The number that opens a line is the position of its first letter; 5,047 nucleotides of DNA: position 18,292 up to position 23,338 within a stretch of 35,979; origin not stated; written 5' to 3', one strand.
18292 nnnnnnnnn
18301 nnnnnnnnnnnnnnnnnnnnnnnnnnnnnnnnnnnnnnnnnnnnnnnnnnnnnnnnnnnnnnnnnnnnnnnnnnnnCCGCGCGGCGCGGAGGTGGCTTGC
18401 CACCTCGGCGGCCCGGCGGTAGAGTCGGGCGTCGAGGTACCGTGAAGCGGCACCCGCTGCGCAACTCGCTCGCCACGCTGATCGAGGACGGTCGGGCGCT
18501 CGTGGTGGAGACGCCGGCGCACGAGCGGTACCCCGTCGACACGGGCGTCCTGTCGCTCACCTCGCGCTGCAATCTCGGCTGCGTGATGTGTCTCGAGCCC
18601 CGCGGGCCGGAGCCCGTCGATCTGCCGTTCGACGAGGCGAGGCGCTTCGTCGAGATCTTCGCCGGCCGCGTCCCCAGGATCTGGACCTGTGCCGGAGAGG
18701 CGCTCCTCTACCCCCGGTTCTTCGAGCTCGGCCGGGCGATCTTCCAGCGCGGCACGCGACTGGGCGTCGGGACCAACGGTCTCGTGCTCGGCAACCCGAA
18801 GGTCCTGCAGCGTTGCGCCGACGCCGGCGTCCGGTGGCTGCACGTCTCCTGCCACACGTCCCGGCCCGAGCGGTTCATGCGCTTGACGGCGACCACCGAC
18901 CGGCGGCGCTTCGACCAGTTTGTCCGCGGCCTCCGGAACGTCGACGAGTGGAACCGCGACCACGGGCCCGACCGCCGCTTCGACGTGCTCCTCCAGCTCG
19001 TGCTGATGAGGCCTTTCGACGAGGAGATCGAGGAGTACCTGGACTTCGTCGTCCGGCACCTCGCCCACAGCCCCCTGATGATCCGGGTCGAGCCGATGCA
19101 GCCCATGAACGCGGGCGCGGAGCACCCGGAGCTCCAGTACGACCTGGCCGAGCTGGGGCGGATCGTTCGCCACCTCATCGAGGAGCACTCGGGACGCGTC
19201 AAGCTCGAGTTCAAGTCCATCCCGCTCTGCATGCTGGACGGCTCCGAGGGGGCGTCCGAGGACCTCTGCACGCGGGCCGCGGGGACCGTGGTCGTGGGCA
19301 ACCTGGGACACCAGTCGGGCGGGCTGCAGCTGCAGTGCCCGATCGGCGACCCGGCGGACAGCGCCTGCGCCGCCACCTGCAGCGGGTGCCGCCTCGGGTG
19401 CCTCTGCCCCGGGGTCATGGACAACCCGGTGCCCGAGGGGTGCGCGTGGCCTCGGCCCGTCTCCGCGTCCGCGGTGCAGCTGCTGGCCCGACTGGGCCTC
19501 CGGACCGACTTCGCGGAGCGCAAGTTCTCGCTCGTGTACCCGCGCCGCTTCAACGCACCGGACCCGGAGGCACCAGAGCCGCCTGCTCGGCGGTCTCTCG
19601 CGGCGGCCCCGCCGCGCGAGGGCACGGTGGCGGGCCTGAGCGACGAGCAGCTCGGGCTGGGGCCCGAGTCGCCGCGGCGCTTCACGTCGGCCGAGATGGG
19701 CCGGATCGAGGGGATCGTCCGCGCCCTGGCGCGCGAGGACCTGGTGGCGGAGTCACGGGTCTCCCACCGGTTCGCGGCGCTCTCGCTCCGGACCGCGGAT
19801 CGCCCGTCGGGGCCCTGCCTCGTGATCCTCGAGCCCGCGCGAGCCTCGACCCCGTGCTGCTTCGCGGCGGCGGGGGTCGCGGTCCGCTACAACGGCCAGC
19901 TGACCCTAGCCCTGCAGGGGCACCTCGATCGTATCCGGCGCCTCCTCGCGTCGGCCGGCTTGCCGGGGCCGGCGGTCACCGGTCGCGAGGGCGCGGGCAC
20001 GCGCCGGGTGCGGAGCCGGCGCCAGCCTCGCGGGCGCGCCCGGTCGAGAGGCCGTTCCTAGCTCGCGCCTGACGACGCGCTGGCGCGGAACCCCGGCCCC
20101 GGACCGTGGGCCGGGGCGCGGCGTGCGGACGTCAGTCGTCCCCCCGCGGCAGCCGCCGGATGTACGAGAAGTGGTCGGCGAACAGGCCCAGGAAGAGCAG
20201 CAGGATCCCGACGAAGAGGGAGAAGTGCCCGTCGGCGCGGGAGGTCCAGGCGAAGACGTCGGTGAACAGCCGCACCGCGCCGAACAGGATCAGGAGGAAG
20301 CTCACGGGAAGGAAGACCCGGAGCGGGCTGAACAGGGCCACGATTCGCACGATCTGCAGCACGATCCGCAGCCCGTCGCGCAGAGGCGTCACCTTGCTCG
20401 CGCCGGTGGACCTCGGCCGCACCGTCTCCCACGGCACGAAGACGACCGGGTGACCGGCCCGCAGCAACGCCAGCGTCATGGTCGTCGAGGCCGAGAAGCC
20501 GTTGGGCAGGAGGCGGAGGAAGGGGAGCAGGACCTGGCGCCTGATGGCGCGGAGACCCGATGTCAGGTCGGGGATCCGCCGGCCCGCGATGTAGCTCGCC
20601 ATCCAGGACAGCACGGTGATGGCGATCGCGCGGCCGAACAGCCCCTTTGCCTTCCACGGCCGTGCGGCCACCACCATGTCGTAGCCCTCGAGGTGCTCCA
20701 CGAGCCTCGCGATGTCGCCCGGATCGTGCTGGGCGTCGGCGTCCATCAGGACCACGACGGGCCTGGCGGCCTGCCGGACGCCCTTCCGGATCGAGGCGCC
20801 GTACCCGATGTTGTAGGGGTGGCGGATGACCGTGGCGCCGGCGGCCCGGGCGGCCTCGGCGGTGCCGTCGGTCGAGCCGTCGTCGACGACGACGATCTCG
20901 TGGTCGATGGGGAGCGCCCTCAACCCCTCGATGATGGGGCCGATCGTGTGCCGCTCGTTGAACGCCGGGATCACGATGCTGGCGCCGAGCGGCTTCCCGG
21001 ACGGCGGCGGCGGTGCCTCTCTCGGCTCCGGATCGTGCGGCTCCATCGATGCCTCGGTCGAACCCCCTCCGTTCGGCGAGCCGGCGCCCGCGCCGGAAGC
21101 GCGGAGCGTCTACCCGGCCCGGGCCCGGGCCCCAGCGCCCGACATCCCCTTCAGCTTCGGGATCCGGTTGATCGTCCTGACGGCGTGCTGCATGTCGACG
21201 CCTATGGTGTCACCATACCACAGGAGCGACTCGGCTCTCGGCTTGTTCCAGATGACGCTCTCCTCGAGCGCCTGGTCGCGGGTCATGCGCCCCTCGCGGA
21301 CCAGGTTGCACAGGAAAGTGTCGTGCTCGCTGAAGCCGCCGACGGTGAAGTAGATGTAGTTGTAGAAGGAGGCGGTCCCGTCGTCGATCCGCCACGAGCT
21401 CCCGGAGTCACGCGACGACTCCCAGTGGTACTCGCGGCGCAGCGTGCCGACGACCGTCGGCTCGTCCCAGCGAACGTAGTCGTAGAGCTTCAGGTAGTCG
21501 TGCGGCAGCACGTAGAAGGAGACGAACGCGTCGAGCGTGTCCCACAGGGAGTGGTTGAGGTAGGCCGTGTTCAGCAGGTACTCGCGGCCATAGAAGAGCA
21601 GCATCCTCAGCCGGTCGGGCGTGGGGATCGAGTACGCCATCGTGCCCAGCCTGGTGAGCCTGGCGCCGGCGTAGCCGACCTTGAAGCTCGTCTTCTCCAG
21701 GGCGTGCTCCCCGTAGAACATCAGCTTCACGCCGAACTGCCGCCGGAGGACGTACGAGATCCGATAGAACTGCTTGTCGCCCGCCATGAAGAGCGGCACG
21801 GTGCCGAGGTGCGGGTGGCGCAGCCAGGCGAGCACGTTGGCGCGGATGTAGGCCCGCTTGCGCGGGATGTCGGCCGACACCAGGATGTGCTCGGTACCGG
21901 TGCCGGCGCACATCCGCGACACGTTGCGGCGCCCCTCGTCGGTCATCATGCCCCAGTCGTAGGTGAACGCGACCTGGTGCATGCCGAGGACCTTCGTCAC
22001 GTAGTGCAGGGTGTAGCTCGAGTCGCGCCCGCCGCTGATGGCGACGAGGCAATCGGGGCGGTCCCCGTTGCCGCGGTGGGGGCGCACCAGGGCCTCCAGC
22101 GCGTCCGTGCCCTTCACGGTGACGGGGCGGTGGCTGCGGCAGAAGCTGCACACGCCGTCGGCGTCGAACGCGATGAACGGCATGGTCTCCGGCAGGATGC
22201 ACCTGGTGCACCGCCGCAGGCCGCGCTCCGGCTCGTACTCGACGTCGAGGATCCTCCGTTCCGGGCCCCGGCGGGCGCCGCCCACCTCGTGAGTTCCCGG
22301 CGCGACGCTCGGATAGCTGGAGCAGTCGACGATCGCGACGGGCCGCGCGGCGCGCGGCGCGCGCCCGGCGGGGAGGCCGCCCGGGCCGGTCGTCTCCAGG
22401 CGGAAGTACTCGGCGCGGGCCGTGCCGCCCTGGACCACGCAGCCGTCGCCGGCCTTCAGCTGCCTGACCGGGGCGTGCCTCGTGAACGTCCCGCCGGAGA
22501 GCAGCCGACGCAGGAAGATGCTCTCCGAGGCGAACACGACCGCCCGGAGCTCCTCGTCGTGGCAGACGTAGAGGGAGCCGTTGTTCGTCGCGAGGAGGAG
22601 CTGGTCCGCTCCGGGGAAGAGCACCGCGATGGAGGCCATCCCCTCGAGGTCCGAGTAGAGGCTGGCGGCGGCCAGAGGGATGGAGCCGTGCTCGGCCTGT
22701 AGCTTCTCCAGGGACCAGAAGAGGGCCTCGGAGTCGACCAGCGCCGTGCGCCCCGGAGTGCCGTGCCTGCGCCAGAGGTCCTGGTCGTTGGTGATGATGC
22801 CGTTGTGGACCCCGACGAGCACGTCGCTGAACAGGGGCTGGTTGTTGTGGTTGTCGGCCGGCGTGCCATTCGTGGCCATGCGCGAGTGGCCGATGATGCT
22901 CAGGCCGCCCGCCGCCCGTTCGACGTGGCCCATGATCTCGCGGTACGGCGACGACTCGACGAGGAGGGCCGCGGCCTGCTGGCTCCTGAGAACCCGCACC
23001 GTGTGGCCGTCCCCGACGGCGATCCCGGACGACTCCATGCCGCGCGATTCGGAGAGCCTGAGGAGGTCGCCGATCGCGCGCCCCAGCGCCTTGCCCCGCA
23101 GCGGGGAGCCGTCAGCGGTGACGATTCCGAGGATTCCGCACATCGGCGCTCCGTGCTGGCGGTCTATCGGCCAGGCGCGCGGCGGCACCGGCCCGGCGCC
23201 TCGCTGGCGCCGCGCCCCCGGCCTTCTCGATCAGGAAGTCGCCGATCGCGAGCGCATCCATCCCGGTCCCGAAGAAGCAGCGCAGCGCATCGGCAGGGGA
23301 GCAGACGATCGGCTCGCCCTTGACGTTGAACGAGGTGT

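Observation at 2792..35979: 33-kb island made almost entirely of Fe-S/radical enzymes: 12 radical-SAM(-like) genes, a nitrogenase-like reductase and 3 U32 proteins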

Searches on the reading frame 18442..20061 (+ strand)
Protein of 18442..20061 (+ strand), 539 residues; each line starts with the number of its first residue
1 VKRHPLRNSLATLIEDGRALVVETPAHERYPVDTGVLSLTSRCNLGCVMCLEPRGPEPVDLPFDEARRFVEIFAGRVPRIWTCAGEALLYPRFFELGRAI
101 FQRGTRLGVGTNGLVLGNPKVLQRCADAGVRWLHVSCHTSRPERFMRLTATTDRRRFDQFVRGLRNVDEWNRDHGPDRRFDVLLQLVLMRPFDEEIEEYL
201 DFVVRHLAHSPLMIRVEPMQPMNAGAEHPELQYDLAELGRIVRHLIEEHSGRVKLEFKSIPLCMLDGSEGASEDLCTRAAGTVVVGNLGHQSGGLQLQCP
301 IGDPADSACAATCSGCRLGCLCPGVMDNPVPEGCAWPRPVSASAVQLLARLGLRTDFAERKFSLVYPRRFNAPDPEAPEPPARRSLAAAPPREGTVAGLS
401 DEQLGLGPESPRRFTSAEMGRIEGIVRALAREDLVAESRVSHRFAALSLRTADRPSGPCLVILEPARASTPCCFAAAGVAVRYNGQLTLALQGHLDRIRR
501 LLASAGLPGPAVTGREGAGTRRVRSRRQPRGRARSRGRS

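Call 7: search_protein_families(library=pfam, proteins=[window:18442-20061:+], max_evalue=0.01)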
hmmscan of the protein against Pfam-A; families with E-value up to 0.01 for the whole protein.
window:18442-20061:+ (539 aa): 1 family
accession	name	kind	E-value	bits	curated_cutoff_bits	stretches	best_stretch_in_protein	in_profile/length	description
PF04055.27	Radical_SAM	-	7.4e-16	59.2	29.5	1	38-203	2-166/166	Radical SAM superfamily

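Call 10: search_protein_families(library=ncbifam, proteins=[window:18442-20061:+], max_evalue=0.001)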
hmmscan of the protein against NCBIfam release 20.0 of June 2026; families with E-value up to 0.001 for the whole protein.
window:18442-20061:+ (539 aa): 13 families
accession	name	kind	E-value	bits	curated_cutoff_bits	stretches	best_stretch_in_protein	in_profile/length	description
TIGR02666.1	moaA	equivalog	2.2e-12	46.6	284.05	1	37-171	14-154/336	GTP 3',8-cyclase MoaA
TIGR04311.1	rSAM_Geo_metal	subfamily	1.7e-10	40.5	400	1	38-219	8-190/423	radical SAM/SPASM family putative metalloenzyme maturase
TIGR02668.1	moaA_archaeal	equivalog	9.4e-09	34.7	325.25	1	37-247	14-215/303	GTP 3',8-cyclase MoaA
TIGR03977.1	rSAM_pair_HxsC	equivalog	9.5e-08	31.3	267.9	1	36-266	28-254/292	His-Xaa-Ser system radical SAM maturase HxsC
TIGR04545.1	rSAM_ahbD_hemeb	equivalog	6.1e-07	29.2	500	1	39-141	6-110/339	heme b synthase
TIGR04133.1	rSAM_w_lipo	hypoth_equivalog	7e-07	28.5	425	1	37-256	28-240/350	TIGR04133 family radical SAM/SPASM protein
TIGR04054.1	rSAM_NirJ1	equivalog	7.7e-07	28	650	1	36-169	39-171/387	putative heme d1 biosynthesis radical SAM protein NirJ1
NF001199.0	PRK00164.2-1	equivalog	1e-06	28.1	231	1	36-240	15-211/308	GTP 3',8-cyclase MoaA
TIGR04055.1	rSAM_NirJ2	equivalog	1.3e-06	28.2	500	1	40-210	7-168/326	putative heme d1 biosynthesis radical SAM protein NirJ2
TIGR04317.1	W_rSAM_matur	equivalog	1.3e-06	27.8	380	1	37-203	8-171/349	tungsten cofactor oxidoreductase radical SAM maturase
TIGR04347.1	pseudo_SAM_Halo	equivalog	9.8e-05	21.8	525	1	35-171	40-175/390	TIGR04347 family pseudo-SAM/SPASM protein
TIGR04546.1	rSAM_ahbC_deAc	equivalog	0.00035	19.5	650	1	36-141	42-149/390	12,18-didecarboxysiroheme deacetylase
TIGR04051.1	rSAM_NirJ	equivalog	0.00079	18.5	515.45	0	38-138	7-109/354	heme d1 biosynthesis radical SAM protein NirJ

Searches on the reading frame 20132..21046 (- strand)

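Call 7: search_protein_families(library=pfam, proteins=[window:20132-21046:-], max_evalue=0.01)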
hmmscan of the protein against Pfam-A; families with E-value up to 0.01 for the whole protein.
window:20132-21046:- (304 aa): 3 families
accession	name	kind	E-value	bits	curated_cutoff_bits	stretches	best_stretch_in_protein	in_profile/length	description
PF00535.33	Glycos_transf_2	-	2e-29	103.1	23.3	1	23-159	1-150/168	Glycosyl transferase family 2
PF13641.12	Glyco_tranf_2_3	-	1.6e-10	41.9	27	1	23-211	4-211/230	Glycosyltransferase like family 2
PF13704.12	Glyco_tranf_2_4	-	0.0025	18.7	27.5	1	30-80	2-52/98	Glycosyl transferase family 2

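Call 10: search_protein_families(library=ncbifam, proteins=[window:20132-21046:-], max_evalue=0.001)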
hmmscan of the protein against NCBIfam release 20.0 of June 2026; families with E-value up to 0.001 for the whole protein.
window:20132-21046:- (304 aa): 15 families
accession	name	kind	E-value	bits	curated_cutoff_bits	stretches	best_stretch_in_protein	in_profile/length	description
TIGR04182.1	glyco_TIGR04182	equivalog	7.2e-36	124.1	325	1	23-291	3-280/293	S-layer glycoprotein N-glycosyltransferase AglJ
NF058614.1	PPMAGASynPpgS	equivalog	1.6e-25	89.8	370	1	24-229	4-216/226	polyprenyl-phospho-N-acetylgalactosaminyl synthase PpgS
NF041391.1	DPhHxTase_Halo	equivalog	6.3e-23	80.9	375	1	28-236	3-209/213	dolichyl-phosphate hexose transferase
NF007986.1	PRK10714.1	equivalog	1.9e-17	63.2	529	1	23-179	9-175/316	undecaprenyl-phosphate 4-deoxy-4-formamido-L-arabinose transferase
TIGR04283.1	glyco_like_mftF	equivalog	1.6e-15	57.3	182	1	23-109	2-87/221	TIGR04283 family arsenosugar biosynthesis glycosyltransferase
NF010496.0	PRK13915.1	equivalog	3e-14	52.8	262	1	23-116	34-139/307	glucosyl-3-phosphoglycerate synthase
TIGR03965.1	mycofact_glyco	equivalog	5.5e-13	48.6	280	1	20-127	74-187/467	mycofactocin biosynthesis glycosyltransferase MftF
NF047588.1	GlcsyltransPgfSStrep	equivalog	6e-13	48.7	500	1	23-273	4-261/308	glycosyltransferase PgfS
NF041875.1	EPS_EpsD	equivalog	2.6e-11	43.5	370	1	23-122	2-108/325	exopolysaccharide biosynthesis glycosyltransferase EpsD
TIGR03937.1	PgaC_IcaA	equivalog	1.1e-10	41.1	422.3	1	20-125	45-156/407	poly-beta-1,6-N-acetyl-D-glucosamine synthase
TIGR03469.1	HpnB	hypoth_equivalog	3.1e-10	39.6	379.25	1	23-124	47-165/386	hopene-associated glycosyltransferase HpnB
NF045692.1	OglycostaseCruG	equivalog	5.6e-08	32.1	600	1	21-126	41-161/386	2'-O-glycosyltransferase CruG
NF041865.1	EpsU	equivalog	4.4e-07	29.2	700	1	11-120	29-148/394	exopolysaccharide biosynthesis GT2 family glycosyltransferase EpsU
NF007482.0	PRK10073.1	equivalog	9.9e-06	24.8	423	1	23-121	9-112/334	glycosyltransferase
NF047683.1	TeichurnBiosyTuaG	equivalog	0.00019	21.2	400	1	22-119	8-111/252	teichuronic acid biosynthesis protein TuaG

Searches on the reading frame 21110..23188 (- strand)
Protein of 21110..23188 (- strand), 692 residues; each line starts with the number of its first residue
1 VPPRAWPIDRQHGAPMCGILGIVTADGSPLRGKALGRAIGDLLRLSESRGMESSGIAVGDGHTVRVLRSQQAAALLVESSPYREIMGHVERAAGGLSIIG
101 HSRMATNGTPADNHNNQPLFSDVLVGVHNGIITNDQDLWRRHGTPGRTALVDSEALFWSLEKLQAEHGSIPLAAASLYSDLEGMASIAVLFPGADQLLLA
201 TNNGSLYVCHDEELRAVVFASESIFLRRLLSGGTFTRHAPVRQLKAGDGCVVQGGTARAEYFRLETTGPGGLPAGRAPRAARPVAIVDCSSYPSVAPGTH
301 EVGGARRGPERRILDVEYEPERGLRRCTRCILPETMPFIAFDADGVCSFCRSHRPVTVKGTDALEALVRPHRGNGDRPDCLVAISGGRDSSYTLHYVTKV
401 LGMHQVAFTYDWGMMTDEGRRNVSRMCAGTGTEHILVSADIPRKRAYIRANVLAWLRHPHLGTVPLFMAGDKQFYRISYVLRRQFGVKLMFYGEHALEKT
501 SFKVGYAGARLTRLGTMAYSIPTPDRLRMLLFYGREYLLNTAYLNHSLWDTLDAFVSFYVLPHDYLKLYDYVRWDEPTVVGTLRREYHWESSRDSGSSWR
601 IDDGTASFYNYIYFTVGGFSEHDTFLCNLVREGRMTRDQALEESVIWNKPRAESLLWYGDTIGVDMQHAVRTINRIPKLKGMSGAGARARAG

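Call 7: search_protein_families(library=pfam, proteins=[window:21110-23188:-], max_evalue=0.01)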
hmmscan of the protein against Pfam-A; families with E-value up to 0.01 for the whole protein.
window:21110-23188:- (692 aa): 2 families
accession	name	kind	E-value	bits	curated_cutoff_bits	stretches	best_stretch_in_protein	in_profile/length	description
PF13522.11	GATase_6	-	4e-10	40.2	27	1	97-222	12-130/130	Glutamine amidotransferase domain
PF13537.11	GATase_7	-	8.3e-08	32.7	25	1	111-224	8-119/123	Glutamine amidotransferase domain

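Call 10: search_protein_families(library=ncbifam, proteins=[window:21110-23188:-], max_evalue=0.001)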
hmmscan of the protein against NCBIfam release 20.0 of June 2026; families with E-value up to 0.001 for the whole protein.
window:21110-23188:- (692 aa): 6 families
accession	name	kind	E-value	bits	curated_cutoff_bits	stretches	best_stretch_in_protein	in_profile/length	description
TIGR03573.1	WbuX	subfamily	1.4e-34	120.1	203.2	1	326-642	3-311/344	N-acetyl sugar amidotransferase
NF001484.0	PRK00331.1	subfamily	2e-15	56.2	381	1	16-222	1-194/601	isomerizing glutamine--fructose-6-phosphate transaminase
TIGR01135.1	glmS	equivalog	1.3e-12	47.1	418.05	1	17-214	1-187/607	glutamine--fructose-6-phosphate transaminase (isomerizing)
TIGR01134.1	purF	equivalog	8.5e-07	28.7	350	1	45-227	22-200/432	amidophosphoribosyltransferase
TIGR00268.2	TIGR00268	equivalog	6.6e-05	22.3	150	1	379-449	15-86/259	ATP-dependent sacrificial sulfur transferase LarE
TIGR03442.1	TIGR03442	equivalog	0.00012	21.5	218.65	1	93-225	80-225/251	ergothioneine biosynthesis protein EgtC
